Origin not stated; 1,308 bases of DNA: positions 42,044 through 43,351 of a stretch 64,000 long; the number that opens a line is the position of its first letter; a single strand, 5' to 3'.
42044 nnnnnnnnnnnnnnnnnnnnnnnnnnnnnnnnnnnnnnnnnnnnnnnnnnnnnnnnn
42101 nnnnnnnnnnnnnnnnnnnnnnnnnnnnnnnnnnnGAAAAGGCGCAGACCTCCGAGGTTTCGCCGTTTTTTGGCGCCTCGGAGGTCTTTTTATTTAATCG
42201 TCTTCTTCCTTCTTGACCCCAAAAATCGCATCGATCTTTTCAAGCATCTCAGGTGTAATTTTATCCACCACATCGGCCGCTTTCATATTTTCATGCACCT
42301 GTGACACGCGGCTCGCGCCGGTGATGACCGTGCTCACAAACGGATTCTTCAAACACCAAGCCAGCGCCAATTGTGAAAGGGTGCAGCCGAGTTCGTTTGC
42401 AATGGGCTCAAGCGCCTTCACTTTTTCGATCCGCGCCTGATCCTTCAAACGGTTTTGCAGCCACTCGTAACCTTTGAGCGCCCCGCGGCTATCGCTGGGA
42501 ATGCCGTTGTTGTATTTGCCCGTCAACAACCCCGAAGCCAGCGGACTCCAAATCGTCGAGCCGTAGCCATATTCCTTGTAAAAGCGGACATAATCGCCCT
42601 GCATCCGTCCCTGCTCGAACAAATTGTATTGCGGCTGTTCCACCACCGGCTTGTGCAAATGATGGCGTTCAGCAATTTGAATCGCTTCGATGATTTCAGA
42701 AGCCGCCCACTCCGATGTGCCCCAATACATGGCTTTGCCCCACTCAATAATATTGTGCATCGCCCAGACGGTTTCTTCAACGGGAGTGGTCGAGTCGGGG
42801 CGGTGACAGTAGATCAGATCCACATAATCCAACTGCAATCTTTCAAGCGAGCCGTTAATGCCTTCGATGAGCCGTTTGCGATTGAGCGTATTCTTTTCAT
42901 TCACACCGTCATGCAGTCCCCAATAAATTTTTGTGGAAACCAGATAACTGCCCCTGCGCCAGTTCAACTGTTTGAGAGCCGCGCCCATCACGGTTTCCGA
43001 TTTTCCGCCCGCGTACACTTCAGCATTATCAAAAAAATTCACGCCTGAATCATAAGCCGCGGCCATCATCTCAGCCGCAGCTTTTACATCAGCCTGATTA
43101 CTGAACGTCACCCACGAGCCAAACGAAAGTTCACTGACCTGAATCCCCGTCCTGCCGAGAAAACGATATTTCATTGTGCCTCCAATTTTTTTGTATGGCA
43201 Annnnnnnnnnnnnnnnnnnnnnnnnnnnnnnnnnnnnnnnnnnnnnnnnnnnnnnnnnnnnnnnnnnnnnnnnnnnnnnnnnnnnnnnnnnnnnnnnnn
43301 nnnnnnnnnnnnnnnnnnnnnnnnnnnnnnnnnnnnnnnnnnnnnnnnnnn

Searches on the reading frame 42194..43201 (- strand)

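Call 23: search_protein_families(library=ncbifam, max_evalue=1e-8, proteins=[window:42194-43201:-])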
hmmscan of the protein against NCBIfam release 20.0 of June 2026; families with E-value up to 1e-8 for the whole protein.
window:42194-43201:- (335 aa): 7 families
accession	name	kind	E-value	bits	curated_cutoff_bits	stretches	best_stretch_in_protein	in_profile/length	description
TIGR01293.1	Kv_beta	subfamily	1.3e-99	333.3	365.4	1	10-326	1-318/319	voltage-dependent potassium channel subunit beta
NF007388.0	PRK09912.1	subfamily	1e-54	185.8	448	1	8-324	11-329/346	L-glyceraldehyde 3-phosphate reductase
NF049922.1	MethglyxlRedYdjG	equivalog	4.9e-33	114.5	550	1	10-311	1-307/326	NADH-dependent methylglyoxal reductase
NF007912.0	PRK10625.1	equivalog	5.1e-27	95.2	415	2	142-327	158-338/346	NADP(H)-dependent aldo-keto reductase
NF007695.0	PRK10376.1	subfamily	8.8e-15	54.5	280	0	262-326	224-286/290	oxidoreductase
NF008377.0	PRK11172.1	equivalog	1.8e-12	47.1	327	0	42-190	18-156/267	2,5-didehydrogluconate reductase DkgB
NF008598.0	PRK11565.1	equivalog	3.9e-10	39.3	425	0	21-167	14-142/275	2,5-didehydrogluconate reductase DkgA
